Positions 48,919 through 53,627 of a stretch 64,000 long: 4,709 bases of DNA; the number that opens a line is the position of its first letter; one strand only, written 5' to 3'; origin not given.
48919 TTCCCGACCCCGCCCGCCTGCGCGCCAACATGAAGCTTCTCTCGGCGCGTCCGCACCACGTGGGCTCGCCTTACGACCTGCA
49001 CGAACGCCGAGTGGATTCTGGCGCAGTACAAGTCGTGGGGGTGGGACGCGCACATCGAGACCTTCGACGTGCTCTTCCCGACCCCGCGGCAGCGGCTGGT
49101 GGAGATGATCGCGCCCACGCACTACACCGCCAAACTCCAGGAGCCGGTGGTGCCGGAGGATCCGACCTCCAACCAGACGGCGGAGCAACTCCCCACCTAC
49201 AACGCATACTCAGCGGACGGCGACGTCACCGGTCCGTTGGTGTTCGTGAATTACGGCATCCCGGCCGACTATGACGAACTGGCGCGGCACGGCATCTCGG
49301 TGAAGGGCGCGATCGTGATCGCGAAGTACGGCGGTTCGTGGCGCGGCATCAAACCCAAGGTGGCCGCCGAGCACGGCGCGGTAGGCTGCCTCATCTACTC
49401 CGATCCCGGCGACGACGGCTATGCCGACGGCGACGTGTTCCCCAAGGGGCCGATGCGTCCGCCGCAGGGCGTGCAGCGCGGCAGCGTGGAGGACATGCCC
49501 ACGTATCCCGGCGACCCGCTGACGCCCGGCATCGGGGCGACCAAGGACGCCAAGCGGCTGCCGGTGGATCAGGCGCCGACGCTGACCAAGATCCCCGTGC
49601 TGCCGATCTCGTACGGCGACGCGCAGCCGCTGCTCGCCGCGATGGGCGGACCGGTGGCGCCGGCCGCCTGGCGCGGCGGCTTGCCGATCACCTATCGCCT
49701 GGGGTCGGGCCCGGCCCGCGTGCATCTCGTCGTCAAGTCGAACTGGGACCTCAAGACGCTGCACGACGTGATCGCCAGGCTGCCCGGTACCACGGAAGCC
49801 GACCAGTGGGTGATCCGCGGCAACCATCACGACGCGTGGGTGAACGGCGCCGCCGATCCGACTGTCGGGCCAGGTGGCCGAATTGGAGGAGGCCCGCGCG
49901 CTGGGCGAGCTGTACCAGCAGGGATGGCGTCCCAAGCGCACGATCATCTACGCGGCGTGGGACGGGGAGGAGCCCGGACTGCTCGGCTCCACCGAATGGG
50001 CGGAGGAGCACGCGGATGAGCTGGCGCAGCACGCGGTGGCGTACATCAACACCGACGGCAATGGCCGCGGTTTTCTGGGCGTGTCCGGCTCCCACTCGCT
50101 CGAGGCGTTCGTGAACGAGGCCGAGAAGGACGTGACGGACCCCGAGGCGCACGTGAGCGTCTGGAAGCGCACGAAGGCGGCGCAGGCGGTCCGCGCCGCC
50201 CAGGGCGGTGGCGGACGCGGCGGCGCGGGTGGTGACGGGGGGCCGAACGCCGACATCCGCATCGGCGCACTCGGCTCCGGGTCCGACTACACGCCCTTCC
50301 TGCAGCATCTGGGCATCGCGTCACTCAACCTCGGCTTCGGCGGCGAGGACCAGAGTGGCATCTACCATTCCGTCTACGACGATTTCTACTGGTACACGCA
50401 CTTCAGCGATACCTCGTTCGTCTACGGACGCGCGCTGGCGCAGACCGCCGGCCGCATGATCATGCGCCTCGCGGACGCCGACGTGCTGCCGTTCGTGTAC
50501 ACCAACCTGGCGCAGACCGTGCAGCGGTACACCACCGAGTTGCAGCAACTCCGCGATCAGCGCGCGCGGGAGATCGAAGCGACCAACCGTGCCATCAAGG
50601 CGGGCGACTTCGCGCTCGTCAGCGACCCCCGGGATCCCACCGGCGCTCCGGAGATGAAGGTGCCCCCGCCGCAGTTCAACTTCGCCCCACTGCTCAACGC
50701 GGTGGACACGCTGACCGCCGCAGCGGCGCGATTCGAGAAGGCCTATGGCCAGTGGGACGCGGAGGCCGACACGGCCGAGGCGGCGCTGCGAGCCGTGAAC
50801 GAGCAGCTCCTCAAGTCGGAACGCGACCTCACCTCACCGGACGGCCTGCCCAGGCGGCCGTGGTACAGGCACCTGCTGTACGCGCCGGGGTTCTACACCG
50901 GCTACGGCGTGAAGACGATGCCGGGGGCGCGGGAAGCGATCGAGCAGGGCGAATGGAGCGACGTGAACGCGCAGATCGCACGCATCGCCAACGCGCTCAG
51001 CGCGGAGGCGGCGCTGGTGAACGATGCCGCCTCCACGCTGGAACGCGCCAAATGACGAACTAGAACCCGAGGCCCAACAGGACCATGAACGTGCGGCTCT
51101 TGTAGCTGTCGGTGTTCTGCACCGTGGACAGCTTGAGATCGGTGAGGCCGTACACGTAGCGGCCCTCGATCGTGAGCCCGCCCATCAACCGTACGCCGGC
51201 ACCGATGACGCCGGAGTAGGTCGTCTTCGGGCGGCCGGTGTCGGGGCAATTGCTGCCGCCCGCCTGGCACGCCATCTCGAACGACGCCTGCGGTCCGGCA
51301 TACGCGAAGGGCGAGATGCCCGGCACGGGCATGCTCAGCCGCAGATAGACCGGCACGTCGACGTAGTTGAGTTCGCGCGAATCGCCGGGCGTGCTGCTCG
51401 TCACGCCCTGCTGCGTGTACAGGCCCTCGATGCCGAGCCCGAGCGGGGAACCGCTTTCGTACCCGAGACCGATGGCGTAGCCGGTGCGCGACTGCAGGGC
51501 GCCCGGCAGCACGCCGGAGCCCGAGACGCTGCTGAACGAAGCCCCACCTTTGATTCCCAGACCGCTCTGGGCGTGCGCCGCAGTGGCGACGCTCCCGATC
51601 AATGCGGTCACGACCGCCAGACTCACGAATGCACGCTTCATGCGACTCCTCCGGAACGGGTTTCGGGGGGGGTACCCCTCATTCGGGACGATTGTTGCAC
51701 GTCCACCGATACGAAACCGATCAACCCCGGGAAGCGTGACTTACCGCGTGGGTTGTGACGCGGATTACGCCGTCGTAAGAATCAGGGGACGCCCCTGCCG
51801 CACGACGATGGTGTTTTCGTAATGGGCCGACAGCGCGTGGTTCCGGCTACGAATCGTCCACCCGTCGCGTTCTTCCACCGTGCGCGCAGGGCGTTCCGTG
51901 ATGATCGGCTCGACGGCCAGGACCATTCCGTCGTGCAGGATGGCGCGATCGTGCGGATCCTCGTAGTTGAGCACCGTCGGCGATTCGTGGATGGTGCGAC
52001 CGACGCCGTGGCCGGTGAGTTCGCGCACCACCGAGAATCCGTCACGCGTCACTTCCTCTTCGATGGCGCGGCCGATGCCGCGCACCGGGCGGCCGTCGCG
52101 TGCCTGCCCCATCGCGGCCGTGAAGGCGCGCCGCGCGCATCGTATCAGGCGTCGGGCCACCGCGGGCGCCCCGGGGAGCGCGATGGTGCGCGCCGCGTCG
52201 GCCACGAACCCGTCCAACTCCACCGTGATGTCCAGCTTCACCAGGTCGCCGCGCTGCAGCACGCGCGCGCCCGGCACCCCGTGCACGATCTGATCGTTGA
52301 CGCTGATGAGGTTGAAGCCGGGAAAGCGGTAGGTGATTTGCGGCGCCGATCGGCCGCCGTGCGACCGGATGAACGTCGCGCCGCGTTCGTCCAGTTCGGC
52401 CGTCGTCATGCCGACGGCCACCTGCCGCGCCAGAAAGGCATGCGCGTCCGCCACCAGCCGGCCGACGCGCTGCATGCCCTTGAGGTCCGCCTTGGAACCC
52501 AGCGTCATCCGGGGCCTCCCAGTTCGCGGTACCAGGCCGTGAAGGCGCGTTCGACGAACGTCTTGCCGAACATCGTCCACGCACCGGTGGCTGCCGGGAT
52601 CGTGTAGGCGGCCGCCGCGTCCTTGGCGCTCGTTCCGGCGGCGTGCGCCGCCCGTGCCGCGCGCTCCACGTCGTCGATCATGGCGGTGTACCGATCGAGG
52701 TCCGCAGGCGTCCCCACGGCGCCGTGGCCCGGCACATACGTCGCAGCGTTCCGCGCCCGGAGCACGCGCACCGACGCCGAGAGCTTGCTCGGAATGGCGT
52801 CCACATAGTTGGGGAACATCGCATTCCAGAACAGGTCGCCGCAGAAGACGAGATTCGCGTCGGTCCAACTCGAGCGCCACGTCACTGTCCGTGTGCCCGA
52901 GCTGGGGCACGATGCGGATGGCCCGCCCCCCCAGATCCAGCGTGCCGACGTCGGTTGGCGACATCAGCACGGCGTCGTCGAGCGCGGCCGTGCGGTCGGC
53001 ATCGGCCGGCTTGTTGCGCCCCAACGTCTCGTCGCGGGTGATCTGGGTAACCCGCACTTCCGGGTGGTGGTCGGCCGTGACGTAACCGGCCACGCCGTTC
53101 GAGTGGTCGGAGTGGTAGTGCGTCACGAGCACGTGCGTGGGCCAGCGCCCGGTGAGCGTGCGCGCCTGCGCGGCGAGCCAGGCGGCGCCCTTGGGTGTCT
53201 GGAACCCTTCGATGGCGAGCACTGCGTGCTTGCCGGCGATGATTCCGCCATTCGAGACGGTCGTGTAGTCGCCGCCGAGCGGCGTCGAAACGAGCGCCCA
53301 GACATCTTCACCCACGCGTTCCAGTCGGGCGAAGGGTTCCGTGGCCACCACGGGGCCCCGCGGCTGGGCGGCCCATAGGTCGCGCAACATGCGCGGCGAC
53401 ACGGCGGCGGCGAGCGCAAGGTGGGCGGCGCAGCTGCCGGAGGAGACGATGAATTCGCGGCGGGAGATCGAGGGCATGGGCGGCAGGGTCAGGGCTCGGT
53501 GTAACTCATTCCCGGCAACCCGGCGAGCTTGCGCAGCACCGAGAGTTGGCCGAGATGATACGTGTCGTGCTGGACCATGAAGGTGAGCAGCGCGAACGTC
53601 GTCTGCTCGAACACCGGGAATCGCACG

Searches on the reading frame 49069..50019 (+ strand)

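Call 93: search_protein_families(library=pfam, max_evalue=0.00001, proteins=[window:49069-50019:+])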
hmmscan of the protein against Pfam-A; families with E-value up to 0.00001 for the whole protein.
window:49069-50019:+ (316 aa): 1 family
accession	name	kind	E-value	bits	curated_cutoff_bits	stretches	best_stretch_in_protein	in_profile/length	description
PF02225.27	PA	-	2.6e-09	37.5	23.9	1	53-138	1-90/95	PA domain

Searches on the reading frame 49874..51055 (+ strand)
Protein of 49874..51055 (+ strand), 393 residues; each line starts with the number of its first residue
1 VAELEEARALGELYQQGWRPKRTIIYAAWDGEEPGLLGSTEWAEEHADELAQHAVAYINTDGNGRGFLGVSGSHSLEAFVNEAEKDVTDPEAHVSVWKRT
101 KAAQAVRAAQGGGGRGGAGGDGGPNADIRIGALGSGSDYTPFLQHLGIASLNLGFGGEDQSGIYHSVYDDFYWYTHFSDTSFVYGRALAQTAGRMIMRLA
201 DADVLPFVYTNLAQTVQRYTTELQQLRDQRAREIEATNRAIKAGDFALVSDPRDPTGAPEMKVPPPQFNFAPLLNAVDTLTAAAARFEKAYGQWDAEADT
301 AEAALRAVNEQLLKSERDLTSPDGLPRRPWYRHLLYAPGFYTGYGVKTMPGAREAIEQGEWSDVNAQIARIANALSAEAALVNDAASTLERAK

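Call 93: search_protein_families(library=pfam, max_evalue=0.00001, proteins=[window:49874-51055:+])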
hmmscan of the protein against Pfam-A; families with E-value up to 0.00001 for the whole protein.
window:49874-51055:+ (393 aa): 2 families
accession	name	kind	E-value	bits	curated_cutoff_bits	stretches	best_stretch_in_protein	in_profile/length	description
PF04253.20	TFR_dimer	-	3e-30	105.1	27.1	1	269-380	2-118/121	Transferrin receptor-like dimerisation domain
PF04389.22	Peptidase_M28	-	6e-11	42.9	21.3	1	4-170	41-173/193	Peptidase family M28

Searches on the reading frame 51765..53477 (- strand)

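Call 93: search_protein_families(library=pfam, max_evalue=0.00001, proteins=[window:51765-53477:-])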
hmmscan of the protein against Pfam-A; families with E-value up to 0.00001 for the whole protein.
window:51765-53477:- (570 aa): 1 family
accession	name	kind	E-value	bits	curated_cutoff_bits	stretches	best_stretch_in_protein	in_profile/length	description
PF00557.29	Peptidase_M24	-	5.1e-40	137.9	23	1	334-560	2-207/208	Metallopeptidase family M24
